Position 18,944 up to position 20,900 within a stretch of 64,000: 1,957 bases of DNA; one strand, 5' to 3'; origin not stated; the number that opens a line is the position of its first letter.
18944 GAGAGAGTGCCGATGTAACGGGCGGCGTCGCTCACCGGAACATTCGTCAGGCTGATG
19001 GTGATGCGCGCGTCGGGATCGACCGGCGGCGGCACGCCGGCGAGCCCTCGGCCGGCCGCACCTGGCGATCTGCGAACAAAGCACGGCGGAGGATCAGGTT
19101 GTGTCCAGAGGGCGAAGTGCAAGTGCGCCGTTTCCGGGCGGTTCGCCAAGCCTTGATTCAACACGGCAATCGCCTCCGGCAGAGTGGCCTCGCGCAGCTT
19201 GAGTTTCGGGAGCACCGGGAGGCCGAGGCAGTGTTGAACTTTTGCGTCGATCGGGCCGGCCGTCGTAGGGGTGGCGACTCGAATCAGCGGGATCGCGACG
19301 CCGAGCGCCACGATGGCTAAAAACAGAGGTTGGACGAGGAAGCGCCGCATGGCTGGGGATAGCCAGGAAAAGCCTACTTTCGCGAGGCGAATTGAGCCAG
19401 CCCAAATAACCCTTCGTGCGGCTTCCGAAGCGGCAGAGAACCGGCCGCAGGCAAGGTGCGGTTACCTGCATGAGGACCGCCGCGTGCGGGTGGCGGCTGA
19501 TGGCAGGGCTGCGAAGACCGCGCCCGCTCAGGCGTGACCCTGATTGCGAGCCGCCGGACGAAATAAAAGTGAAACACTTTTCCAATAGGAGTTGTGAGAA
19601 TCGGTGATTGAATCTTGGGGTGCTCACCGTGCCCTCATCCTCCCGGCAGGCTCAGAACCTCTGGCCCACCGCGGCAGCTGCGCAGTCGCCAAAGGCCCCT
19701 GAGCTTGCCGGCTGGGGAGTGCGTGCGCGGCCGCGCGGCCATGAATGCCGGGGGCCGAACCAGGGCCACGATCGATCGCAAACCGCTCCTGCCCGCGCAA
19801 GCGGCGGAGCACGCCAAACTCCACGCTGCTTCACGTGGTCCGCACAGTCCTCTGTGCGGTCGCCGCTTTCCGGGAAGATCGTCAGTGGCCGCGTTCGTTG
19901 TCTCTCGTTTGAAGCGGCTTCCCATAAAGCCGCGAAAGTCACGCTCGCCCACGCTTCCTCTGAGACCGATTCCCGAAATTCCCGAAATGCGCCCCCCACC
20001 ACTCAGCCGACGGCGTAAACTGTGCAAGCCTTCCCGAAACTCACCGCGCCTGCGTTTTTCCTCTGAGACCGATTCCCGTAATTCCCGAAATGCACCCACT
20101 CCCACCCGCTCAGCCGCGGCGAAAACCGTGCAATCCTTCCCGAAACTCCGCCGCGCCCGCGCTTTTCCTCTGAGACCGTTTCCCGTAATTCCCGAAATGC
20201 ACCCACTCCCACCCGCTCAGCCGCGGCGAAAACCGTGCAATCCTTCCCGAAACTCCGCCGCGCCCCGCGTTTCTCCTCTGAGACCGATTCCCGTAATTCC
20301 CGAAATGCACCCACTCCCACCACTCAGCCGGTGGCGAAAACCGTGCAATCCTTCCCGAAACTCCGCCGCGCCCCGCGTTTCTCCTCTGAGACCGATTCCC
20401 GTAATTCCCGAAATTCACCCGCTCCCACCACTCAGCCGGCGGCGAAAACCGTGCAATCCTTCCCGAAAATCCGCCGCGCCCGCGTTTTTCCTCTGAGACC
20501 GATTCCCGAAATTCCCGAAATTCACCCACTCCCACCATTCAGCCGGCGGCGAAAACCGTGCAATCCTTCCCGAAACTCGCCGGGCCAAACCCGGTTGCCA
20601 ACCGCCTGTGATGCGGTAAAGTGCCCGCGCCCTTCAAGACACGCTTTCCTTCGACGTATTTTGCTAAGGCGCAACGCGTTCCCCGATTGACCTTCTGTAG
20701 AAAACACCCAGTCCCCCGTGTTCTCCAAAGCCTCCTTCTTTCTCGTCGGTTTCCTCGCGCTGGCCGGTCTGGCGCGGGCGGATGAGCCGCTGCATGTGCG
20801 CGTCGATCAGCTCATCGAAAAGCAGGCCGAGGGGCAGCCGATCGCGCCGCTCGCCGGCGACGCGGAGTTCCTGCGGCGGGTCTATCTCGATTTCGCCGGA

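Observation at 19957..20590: Undescribed ~105-120 bp tandem-repeat family occupying several loci in this window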

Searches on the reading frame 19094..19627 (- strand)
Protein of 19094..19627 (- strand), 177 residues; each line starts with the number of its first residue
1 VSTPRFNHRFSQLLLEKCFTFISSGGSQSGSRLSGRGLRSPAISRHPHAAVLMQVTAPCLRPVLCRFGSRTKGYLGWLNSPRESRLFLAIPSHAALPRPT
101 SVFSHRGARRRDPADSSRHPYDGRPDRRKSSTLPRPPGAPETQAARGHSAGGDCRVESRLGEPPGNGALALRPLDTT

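Call 50: search_protein_families(library=pfam, proteins=[window:19094-19627:-], max_evalue=0.01)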
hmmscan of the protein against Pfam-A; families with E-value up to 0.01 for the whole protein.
window:19094-19627:- (177 aa): 0 families
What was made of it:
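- The ORF that enters the array (19608-20018) has no Pfam match (call 50).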

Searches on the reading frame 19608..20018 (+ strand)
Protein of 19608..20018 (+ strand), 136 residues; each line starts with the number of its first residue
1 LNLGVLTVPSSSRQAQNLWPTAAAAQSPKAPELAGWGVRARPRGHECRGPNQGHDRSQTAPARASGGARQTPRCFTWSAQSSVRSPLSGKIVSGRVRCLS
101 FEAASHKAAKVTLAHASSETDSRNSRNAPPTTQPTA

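Call 50: search_protein_families(library=pfam, proteins=[window:19608-20018:+], max_evalue=0.01)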
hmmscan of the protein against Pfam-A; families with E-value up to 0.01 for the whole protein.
window:19608-20018:+ (136 aa): 0 families

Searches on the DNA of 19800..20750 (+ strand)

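Call 19: search_rna_families(source=window, start=19800, end=20750, threshold=evalue, max_evalue=10)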
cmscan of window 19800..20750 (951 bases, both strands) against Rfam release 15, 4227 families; matches with E-value up to 10: 3.
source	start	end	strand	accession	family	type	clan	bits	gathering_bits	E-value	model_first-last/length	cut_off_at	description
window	19844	19933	-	RF03481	mir-9014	Gene; miRNA;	-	19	63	0.66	1-88/88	no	mir-9014 microRNA precursor family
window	20603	20672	+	RF01423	snoR117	Gene; snRNA; snoRNA; CD-box;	-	14.1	42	9.7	1-80/80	no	small nucleolar RNA snoR117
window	19937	20069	-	RF02206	WT1-AS_4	Gene; lncRNA;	-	13.3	60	6.7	1-134/134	no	WT1 antisense RNA conserved region 4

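Call 58: search_dna_similar(query=window:20061-20383:+, collection=plasmids, mode=distant, max_evalue=0.001, max_rows=10)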
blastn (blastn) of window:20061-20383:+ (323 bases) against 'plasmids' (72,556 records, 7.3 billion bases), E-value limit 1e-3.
No match.

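Call 59: search_dna_similar(query=window:20061-20383:+, collection=phages, mode=distant, max_evalue=0.001, max_rows=10)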
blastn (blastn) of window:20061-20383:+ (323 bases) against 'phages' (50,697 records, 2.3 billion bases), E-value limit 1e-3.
No match.
